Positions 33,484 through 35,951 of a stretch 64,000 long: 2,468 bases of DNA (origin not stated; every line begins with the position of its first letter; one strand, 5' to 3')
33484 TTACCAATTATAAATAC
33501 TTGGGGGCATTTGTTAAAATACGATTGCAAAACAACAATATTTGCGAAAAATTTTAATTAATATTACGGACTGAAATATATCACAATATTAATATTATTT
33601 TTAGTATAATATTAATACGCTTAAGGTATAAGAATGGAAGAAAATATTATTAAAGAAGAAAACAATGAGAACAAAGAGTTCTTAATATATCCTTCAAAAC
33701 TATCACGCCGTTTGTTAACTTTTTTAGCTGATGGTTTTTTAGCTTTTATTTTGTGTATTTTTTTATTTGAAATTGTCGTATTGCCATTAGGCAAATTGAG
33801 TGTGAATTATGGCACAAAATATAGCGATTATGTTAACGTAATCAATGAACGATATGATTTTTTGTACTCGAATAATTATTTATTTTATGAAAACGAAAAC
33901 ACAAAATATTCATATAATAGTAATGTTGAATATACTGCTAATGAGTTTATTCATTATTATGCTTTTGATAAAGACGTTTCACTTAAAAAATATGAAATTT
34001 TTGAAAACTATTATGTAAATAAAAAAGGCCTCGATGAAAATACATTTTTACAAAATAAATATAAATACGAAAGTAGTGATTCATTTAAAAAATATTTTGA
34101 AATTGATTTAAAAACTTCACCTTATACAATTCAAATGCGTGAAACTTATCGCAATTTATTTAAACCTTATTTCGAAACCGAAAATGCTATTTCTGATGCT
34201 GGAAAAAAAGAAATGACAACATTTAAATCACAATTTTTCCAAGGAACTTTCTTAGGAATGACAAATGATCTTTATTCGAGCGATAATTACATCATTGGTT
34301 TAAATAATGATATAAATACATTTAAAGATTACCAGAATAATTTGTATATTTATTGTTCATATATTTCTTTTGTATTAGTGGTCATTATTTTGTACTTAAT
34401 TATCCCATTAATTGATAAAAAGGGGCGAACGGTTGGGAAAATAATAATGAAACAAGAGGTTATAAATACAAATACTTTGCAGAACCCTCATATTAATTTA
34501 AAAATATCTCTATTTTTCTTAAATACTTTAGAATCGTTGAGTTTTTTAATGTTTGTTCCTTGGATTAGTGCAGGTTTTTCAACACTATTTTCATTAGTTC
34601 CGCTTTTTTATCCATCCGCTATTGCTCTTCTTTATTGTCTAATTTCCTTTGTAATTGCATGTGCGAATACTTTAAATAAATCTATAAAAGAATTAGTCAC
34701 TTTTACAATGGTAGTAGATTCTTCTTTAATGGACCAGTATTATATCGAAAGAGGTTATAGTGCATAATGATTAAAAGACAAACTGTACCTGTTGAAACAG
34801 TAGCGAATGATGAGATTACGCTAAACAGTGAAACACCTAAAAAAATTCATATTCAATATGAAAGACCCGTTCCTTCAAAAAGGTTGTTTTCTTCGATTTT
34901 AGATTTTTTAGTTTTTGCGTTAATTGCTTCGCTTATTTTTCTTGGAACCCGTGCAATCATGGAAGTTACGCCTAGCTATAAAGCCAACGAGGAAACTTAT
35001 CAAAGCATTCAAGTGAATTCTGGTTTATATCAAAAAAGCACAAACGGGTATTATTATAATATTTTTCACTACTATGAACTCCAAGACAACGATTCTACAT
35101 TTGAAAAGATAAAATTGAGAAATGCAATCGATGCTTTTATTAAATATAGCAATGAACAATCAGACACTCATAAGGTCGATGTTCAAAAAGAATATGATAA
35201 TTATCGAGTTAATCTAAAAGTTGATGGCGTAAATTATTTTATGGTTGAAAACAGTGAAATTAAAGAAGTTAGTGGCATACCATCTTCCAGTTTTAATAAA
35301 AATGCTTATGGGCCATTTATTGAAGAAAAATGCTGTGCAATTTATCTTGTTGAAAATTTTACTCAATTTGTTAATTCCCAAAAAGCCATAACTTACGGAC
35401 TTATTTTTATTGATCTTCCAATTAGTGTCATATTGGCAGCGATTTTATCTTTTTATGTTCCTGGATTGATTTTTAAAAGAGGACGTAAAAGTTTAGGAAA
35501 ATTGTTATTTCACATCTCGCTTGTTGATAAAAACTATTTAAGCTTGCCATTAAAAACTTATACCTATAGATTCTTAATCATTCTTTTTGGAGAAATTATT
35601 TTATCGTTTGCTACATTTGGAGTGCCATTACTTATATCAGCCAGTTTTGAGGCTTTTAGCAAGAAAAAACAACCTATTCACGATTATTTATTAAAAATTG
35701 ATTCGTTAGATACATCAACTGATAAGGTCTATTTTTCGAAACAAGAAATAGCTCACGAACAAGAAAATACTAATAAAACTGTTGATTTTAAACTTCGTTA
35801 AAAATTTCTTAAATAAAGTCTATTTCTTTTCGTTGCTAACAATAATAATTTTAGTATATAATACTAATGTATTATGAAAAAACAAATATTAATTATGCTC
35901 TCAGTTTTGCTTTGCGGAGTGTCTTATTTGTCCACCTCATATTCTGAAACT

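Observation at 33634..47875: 14-kb surface-nuclease / ABC-importer island with orphan membrane partners inserted right after tuf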

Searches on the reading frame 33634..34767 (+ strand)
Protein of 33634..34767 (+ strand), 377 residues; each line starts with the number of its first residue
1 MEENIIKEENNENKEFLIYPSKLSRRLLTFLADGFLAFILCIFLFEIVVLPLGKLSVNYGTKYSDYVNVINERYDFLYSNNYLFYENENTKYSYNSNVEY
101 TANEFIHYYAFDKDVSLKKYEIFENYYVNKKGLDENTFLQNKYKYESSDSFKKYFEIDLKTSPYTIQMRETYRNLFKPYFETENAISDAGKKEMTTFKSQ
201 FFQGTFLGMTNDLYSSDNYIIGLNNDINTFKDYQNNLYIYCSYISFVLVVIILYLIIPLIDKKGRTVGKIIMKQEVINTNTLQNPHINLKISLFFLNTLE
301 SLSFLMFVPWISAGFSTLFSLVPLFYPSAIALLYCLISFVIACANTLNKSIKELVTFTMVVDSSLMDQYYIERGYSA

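Call 5: search_protein_families(library=pfam, proteins=[window:33634-34767:+], max_evalue=0.01)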
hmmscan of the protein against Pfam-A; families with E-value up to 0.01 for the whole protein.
window:33634-34767:+ (377 aa): 2 families
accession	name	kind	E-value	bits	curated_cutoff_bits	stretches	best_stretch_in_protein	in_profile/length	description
PF06271.18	RDD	-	6.7e-06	26.9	24.1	1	232-339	38-119/137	RDD family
PF02386.22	TrkH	-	0.002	17.1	27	1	179-313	67-171/502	Cation transport protein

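Call 7: search_protein_families(library=ncbifam, proteins=[window:33634-34767:+], max_evalue=0.01)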
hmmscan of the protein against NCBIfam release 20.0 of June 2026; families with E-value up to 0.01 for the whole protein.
window:33634-34767:+ (377 aa): 0 families

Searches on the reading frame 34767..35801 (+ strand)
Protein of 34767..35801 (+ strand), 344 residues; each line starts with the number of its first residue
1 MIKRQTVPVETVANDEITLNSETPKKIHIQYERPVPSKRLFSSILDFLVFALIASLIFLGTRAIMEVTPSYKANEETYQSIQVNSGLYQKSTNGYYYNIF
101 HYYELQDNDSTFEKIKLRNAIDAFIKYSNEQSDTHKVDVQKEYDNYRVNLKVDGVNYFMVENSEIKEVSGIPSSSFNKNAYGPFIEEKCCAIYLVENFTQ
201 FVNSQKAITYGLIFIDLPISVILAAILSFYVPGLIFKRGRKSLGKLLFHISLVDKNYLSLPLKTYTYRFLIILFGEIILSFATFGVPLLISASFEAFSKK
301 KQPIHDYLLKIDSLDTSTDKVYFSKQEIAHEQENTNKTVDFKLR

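Call 5: search_protein_families(library=pfam, proteins=[window:34767-35801:+], max_evalue=0.01)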
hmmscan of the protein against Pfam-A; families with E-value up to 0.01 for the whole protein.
window:34767-35801:+ (344 aa): 1 family
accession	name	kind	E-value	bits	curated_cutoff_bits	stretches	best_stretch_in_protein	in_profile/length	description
PF06271.18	RDD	-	2e-11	44.8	24.1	1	213-309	44-136/137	RDD family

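Call 7: search_protein_families(library=ncbifam, proteins=[window:34767-35801:+], max_evalue=0.01)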
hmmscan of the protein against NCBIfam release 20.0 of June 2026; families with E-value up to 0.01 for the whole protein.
window:34767-35801:+ (344 aa): 0 families
